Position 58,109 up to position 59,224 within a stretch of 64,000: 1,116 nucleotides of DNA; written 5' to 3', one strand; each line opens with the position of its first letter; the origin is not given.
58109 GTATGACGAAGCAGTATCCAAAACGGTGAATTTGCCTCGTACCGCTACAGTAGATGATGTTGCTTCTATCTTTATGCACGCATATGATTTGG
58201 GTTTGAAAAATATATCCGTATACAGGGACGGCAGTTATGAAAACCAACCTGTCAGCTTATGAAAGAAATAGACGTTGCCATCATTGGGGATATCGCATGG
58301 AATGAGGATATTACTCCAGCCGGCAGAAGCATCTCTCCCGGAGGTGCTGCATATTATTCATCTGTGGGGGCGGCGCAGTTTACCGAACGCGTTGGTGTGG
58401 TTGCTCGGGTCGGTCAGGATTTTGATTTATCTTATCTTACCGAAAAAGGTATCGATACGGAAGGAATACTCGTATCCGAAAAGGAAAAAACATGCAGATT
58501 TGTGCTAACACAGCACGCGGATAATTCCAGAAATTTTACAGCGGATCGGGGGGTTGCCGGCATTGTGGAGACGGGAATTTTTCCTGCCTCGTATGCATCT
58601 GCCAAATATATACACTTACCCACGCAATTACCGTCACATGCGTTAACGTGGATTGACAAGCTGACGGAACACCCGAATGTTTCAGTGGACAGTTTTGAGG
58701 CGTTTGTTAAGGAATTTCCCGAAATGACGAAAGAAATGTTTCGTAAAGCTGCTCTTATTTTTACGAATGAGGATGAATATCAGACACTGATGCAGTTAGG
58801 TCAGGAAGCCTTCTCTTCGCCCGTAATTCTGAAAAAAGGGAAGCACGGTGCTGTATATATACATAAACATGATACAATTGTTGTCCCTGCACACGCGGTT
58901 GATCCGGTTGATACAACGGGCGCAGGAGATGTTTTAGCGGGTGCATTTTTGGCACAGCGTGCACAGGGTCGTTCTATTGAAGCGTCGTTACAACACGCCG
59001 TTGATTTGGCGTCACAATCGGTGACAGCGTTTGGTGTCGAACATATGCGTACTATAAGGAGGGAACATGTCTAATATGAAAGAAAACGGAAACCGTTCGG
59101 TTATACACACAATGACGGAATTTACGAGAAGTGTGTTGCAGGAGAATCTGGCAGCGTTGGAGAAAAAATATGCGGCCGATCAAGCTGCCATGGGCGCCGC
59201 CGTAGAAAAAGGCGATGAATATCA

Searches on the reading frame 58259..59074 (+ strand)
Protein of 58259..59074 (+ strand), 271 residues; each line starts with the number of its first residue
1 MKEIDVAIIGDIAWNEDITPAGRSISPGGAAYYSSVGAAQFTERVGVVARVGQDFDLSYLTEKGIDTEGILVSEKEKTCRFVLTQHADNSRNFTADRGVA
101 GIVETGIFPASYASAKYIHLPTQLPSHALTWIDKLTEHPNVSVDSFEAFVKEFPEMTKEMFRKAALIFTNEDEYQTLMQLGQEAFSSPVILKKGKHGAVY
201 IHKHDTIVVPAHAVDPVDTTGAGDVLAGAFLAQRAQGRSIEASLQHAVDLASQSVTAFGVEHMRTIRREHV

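Call 10: find_encoding_contigs(protein=window:58259-59074:+, flank=10000, max_places=6)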
Protein window:58259-59074:+ (271 aa): no gene with exactly this product is on record in the collection.
